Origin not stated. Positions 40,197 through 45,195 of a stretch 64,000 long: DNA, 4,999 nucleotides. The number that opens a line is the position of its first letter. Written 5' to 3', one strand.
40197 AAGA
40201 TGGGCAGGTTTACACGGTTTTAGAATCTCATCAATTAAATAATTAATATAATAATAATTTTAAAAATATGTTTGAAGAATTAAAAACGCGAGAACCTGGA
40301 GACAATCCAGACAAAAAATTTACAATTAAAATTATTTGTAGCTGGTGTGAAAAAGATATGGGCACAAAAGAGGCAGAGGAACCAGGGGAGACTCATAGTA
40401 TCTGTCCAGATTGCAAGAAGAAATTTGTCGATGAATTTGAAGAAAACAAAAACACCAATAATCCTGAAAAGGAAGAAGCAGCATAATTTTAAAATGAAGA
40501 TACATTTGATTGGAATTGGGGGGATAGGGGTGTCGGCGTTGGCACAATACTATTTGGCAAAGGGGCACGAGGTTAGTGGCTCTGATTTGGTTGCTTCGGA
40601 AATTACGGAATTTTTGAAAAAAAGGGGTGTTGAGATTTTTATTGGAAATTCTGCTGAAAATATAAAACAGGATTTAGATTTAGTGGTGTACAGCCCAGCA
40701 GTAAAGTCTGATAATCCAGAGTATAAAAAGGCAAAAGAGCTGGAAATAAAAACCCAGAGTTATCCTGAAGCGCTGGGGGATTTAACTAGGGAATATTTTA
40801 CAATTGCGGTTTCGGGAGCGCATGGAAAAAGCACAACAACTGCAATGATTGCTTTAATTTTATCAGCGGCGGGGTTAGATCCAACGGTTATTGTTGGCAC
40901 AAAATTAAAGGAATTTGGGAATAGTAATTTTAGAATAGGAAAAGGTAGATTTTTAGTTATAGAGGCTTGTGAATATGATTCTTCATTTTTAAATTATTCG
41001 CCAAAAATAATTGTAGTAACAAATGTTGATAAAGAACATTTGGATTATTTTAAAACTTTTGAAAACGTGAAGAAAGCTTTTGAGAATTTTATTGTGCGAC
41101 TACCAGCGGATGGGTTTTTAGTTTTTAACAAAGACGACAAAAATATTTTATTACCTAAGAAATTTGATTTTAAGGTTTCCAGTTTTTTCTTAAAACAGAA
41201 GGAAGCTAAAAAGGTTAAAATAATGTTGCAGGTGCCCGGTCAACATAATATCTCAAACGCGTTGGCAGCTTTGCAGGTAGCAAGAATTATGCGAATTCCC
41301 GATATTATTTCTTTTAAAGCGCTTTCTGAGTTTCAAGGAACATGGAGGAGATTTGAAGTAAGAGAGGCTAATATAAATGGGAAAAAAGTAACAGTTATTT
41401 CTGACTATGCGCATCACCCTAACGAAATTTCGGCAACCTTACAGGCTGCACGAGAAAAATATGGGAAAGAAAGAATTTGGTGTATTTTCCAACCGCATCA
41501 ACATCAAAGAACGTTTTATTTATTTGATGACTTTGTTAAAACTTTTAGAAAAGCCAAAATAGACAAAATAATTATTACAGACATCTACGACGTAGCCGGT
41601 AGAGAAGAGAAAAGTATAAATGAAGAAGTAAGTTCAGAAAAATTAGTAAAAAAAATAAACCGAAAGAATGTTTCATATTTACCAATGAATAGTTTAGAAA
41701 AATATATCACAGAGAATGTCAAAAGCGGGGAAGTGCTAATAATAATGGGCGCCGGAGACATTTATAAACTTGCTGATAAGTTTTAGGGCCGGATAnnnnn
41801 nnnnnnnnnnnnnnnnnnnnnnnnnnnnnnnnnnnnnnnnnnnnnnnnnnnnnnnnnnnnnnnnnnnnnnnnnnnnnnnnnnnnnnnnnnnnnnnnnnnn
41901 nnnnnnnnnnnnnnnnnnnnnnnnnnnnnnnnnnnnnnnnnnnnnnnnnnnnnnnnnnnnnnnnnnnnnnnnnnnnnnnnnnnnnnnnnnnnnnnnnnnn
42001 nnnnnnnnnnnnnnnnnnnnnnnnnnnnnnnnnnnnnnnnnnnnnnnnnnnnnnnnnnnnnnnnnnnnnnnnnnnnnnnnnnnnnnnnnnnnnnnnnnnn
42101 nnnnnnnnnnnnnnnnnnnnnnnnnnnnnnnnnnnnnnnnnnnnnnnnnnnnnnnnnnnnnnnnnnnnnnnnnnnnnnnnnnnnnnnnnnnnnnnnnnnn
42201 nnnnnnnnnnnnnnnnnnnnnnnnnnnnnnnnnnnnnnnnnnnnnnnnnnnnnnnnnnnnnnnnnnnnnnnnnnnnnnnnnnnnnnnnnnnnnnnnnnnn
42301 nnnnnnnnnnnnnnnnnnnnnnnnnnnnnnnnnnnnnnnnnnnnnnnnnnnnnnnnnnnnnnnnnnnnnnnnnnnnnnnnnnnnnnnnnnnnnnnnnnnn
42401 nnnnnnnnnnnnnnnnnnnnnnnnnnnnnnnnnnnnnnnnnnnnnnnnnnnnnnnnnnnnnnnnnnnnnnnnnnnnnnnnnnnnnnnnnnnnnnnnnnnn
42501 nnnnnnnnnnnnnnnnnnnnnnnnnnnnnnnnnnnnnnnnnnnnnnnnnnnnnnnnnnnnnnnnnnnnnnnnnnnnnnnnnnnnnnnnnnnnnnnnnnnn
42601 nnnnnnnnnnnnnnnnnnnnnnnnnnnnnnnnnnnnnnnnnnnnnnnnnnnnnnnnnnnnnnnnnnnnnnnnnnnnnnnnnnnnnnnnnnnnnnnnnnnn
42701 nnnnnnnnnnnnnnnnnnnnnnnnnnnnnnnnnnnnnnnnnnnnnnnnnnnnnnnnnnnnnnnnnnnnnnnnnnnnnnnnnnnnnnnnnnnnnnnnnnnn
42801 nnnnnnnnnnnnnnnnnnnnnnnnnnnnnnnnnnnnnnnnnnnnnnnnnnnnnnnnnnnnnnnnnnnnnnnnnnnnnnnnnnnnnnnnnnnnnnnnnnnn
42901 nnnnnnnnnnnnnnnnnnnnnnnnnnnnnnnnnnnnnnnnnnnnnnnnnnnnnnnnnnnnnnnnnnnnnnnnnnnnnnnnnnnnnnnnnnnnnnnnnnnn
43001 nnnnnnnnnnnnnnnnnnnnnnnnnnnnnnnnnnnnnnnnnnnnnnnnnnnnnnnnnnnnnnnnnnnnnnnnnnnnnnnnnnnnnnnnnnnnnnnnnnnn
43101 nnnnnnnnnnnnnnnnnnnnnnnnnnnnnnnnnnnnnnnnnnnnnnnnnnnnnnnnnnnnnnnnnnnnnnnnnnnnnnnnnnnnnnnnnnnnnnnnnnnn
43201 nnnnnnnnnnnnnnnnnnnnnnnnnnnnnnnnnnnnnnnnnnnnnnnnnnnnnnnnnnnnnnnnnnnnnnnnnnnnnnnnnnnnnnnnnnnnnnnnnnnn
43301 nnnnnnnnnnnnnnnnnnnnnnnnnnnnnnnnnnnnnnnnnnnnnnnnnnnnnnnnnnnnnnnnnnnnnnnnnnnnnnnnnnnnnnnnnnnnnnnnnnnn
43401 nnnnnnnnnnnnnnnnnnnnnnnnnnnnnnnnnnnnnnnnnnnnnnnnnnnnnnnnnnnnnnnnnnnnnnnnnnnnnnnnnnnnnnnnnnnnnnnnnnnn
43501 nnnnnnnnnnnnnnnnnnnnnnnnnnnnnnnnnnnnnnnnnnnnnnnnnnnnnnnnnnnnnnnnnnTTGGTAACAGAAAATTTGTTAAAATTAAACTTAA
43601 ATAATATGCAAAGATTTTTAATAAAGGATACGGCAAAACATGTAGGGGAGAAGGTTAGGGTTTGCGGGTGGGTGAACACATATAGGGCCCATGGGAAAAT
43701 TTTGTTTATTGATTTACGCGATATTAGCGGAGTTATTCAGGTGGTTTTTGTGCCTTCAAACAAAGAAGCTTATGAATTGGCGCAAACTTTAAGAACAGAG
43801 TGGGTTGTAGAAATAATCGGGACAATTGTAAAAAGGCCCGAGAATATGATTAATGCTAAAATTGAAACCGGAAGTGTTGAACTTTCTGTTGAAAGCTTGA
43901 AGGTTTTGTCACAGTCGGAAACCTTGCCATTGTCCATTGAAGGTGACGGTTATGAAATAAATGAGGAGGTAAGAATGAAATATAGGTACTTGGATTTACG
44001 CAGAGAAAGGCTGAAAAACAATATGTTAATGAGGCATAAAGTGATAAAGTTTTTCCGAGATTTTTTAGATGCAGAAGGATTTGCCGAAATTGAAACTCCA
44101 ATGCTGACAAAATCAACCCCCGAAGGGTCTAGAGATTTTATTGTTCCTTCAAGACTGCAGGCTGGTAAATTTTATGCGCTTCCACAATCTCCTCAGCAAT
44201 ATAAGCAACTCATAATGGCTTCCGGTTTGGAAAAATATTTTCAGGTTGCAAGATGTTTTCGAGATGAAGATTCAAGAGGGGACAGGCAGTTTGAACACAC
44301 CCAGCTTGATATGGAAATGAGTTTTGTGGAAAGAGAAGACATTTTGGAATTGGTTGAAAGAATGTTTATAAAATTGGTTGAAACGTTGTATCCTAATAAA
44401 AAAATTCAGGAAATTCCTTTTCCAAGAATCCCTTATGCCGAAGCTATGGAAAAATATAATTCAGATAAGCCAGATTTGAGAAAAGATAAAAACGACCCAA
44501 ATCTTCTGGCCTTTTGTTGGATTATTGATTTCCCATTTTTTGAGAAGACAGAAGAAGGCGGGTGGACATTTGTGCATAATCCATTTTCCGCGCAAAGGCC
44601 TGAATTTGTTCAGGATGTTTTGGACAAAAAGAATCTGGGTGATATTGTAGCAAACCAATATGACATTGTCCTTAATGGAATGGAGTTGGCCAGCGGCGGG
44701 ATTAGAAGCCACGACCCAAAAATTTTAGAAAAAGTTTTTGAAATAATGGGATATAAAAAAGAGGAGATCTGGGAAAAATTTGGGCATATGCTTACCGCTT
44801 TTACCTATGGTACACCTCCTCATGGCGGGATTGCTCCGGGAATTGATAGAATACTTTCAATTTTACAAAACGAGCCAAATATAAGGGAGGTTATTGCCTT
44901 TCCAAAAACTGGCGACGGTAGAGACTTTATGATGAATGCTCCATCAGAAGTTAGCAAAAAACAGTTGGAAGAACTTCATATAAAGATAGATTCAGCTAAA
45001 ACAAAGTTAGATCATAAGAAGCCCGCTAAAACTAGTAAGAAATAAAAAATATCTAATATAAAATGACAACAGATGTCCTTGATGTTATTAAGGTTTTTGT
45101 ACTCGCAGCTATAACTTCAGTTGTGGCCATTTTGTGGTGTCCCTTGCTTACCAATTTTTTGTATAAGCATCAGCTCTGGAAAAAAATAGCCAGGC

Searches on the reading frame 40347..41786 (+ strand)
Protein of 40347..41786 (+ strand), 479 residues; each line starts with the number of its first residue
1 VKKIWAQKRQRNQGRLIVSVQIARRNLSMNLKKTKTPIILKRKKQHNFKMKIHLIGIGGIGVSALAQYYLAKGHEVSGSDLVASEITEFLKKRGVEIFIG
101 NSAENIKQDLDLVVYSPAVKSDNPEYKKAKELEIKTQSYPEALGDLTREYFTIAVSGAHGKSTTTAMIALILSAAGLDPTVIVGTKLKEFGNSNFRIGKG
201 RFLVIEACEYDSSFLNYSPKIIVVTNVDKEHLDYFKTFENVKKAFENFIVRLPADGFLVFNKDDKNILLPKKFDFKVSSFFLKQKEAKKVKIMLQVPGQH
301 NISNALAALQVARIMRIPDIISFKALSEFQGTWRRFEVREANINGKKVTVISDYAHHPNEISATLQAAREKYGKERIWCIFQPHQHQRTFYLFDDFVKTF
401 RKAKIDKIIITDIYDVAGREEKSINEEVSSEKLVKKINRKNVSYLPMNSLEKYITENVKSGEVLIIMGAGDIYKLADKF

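Call 43: search_protein_families(library=pfam, proteins=[window:40347-41786:+], max_evalue=0.00001)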
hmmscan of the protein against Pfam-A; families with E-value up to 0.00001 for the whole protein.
window:40347-41786:+ (479 aa): 3 families
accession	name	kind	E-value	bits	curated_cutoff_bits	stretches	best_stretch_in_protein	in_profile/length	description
PF01225.30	Mur_ligase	-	1.3e-27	96.5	21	1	51-150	1-94/95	Mur ligase family, catalytic domain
PF08245.18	Mur_ligase_M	-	4.2e-22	79.5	24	1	155-265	1-126/200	Mur ligase middle domain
PF02875.26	Mur_ligase_C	-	1.2e-17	65.4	28.4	1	334-470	1-127/127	Mur ligase, glutamate ligase domain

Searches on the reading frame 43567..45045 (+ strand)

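Call 43: search_protein_families(library=pfam, proteins=[window:43567-45045:+], max_evalue=0.00001)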
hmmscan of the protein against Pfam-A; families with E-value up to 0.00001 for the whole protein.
window:43567-45045:+ (492 aa): 2 families
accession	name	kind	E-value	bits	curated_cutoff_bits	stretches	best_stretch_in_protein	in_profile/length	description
PF00152.25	tRNA-synt_2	-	1.4e-112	376.2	25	1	132-448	1-307/308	tRNA synthetases class II (D, K and N)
PF01336.31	tRNA_anti-codon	-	6.7e-18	64.8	27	1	30-114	1-75/75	OB-fold nucleic acid binding domain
